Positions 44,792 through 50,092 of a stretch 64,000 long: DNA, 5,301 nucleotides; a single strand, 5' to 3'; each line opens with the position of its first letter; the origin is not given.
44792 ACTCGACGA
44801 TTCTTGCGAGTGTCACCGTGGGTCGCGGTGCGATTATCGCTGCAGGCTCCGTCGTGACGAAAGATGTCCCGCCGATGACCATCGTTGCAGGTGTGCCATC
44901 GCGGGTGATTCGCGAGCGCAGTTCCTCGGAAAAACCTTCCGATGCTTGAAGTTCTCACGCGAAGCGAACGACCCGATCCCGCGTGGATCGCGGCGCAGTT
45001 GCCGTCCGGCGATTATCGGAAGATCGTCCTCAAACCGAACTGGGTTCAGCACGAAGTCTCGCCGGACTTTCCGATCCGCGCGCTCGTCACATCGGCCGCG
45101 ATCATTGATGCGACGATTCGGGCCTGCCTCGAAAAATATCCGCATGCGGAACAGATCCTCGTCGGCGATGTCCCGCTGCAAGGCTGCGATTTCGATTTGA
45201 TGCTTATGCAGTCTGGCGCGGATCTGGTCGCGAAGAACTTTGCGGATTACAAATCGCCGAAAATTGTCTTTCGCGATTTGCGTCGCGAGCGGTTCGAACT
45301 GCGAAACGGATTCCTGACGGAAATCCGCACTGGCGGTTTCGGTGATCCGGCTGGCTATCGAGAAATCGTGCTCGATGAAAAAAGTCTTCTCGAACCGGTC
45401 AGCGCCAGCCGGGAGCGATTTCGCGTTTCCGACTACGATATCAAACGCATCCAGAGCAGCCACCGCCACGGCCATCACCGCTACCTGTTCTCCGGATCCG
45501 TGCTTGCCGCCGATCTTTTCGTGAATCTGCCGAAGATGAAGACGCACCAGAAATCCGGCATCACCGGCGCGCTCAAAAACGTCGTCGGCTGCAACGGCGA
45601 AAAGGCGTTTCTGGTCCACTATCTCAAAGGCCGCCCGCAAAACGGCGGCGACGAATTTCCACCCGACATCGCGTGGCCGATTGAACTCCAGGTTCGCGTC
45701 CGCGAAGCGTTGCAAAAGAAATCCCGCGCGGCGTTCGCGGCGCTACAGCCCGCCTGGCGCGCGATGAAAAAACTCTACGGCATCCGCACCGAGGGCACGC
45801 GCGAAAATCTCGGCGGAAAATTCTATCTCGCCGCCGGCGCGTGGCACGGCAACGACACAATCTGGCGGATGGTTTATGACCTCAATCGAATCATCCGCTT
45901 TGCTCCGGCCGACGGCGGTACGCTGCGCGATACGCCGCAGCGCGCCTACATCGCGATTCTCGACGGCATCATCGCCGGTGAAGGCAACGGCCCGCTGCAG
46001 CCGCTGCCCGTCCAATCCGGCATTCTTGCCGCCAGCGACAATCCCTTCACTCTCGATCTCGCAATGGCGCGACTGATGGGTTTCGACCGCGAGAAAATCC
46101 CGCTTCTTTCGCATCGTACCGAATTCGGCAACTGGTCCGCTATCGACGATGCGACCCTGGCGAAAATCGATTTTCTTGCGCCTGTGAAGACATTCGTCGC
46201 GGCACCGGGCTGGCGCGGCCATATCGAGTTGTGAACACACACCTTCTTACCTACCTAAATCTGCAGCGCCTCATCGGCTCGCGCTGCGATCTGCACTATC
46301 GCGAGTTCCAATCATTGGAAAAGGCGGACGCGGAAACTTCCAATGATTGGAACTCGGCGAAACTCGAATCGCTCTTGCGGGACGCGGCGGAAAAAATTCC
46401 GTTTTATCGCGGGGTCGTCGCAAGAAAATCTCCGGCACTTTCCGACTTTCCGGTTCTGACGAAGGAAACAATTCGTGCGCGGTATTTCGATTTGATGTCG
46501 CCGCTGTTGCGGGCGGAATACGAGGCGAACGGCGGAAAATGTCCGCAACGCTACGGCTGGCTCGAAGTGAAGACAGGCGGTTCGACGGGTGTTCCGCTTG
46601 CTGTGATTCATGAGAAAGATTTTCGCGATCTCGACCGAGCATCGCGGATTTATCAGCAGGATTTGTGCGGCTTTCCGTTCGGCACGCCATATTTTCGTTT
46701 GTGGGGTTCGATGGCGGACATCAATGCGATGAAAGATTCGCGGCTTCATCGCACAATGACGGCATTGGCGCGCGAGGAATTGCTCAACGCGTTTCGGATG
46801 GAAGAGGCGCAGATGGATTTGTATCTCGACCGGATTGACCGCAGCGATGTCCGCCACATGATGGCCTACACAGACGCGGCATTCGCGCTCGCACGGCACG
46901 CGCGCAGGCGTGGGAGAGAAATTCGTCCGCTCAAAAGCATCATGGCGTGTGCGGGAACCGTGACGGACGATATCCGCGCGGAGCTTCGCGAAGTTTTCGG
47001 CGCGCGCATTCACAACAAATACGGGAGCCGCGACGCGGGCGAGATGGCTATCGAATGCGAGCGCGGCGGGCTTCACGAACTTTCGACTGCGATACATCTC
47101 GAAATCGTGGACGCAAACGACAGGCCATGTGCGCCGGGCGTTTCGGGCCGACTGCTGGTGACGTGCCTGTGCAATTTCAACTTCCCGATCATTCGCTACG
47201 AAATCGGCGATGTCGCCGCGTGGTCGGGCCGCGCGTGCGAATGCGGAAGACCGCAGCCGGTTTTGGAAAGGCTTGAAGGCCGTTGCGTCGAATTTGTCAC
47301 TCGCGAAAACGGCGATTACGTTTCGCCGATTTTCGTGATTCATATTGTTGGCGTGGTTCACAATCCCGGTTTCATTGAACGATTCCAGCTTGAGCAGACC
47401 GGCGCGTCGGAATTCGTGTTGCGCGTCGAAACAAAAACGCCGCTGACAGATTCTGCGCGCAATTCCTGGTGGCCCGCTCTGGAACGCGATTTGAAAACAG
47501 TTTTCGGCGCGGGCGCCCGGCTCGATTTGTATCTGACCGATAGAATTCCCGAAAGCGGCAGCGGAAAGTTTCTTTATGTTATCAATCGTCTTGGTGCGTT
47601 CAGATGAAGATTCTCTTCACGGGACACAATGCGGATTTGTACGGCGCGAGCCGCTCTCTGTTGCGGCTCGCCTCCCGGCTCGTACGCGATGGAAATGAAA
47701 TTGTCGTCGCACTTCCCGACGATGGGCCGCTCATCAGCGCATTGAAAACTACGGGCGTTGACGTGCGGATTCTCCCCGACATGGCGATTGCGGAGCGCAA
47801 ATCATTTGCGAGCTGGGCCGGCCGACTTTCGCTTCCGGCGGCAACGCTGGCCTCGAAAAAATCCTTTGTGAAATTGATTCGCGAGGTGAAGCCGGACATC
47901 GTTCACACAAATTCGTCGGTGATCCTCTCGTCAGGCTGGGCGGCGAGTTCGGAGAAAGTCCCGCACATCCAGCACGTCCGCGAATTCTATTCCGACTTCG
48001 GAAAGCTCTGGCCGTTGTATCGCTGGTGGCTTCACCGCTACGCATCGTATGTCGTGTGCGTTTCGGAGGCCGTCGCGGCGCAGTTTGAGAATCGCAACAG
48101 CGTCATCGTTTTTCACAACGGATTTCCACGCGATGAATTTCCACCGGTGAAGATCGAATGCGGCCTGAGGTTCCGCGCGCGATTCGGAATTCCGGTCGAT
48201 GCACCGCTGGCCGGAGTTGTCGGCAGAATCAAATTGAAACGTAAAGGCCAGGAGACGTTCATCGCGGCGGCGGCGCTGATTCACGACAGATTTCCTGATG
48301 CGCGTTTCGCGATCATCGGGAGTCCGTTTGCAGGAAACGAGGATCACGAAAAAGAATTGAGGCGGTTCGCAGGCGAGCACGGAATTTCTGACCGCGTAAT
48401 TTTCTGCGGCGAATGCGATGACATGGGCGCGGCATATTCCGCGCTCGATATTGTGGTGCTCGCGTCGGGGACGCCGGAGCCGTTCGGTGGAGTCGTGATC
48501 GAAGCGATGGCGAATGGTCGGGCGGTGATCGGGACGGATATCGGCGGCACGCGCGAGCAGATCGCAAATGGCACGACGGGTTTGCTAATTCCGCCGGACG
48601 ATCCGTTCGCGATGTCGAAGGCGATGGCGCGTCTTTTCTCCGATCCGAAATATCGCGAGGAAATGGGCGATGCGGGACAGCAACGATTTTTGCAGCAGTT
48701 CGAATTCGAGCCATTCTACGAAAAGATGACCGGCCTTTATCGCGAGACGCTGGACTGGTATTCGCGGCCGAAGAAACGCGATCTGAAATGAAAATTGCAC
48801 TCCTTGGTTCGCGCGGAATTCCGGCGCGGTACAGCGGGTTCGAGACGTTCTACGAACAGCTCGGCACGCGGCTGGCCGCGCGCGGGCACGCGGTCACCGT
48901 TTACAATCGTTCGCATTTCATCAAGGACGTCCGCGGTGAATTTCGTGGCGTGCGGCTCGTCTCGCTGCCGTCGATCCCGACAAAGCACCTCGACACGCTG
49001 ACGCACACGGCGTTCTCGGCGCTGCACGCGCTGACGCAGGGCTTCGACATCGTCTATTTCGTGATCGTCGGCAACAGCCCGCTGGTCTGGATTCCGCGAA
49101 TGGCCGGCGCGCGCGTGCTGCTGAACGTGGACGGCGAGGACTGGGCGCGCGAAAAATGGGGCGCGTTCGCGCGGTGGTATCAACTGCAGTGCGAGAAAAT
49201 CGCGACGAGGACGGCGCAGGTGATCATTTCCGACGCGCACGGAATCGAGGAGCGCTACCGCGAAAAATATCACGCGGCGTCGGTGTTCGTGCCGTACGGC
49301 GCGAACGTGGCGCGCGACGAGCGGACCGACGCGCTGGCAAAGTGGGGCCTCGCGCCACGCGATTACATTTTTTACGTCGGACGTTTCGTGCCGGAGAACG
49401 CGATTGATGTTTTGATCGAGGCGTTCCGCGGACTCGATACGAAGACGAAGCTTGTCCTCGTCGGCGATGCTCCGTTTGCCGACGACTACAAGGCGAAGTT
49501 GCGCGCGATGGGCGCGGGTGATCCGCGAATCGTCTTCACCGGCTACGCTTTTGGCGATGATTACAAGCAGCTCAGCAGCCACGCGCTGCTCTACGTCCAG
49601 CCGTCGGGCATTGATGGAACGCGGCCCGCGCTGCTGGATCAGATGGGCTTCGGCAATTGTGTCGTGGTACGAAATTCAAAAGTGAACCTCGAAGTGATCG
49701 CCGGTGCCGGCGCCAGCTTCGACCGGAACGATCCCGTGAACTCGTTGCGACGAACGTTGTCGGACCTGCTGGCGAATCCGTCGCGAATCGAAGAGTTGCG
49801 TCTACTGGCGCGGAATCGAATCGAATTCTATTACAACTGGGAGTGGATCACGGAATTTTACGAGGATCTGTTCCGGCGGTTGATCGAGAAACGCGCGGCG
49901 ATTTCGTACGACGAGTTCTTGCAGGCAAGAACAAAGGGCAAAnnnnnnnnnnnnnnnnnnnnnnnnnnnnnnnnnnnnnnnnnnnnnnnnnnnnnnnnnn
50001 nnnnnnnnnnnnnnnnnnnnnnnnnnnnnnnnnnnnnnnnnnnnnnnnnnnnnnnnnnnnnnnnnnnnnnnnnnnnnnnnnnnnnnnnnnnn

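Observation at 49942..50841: Exosortase-like protein whose active-site Cys position reads Pro (…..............… instead of …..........…)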

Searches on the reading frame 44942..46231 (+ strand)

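Call 13: search_protein_families(library=pfam, proteins=[window:44942-46231:+], max_evalue=0.001)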
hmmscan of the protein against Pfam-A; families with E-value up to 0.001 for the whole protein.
window:44942-46231:+ (430 aa): 1 family
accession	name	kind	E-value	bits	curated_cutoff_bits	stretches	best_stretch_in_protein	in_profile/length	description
PF04015.17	DUF362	-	2.2e-25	90.4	24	1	177-377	84-200/200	Domain of unknown function (DUF362)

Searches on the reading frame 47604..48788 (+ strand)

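Call 13: search_protein_families(library=pfam, proteins=[window:47604-48788:+], max_evalue=0.001)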
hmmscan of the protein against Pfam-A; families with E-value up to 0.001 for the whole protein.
window:47604-48788:+ (395 aa): 6 families
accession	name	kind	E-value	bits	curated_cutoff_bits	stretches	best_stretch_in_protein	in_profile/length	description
PF00534.26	Glycos_transf_1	-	2.1e-36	125.5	26.4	1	190-361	5-172/172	Glycosyl transferases group 1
PF13692.12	Glyco_trans_1_4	-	2.4e-32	112.6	27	1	201-347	2-142/142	Glycosyl transferases group 1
PF13439.12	Glyco_transf_4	-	1.7e-16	61.2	28.5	1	14-174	3-166/170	Glycosyltransferase Family 4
PF13579.12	Glyco_trans_4_4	-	6.2e-12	46.6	29.7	1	14-165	2-146/158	Glycosyl transferase 4-like domain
PF20706.3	GT4-conflict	-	0.00011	21.7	26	1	145-306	145-306/385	Family 4 Glycosyltransferase in conflict systems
PF13524.12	Glyco_trans_1_2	-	0.00032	21.1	25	1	229-368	11-135/144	Glycosyl transferase-like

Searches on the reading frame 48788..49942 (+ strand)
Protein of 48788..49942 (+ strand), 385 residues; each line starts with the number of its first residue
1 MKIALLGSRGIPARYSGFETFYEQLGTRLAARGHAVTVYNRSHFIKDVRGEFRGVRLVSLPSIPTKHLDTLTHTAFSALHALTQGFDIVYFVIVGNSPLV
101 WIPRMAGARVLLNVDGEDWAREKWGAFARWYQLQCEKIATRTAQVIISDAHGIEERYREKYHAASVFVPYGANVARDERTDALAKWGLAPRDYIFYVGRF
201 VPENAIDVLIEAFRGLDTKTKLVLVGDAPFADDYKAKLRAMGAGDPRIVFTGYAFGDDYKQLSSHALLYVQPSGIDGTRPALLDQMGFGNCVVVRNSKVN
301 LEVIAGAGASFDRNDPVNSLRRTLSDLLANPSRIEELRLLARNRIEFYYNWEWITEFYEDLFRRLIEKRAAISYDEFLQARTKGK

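Call 15: search_protein_families(library=pfam, proteins=[window:48788-49942:+], max_evalue=0.001)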
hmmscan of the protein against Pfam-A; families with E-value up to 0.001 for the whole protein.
window:48788-49942:+ (385 aa): 5 families
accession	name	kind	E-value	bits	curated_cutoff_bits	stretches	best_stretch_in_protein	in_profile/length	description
PF09314.17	DUF1972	-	1.3e-17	64.4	25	2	107-172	119-185/186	Domain of unknown function (DUF1972)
PF13692.12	Glyco_trans_1_4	-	4.8e-16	59.7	27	1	192-330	2-142/142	Glycosyl transferases group 1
PF00534.26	Glycos_transf_1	-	1.7e-13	50.9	26.4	1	190-335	14-163/172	Glycosyl transferases group 1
PF13579.12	Glyco_trans_4_4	-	6e-10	40.1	29.7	1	17-170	2-157/158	Glycosyl transferase 4-like domain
PF13439.12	Glyco_transf_4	-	1e-05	26.1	28.5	1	16-170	2-164/170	Glycosyltransferase Family 4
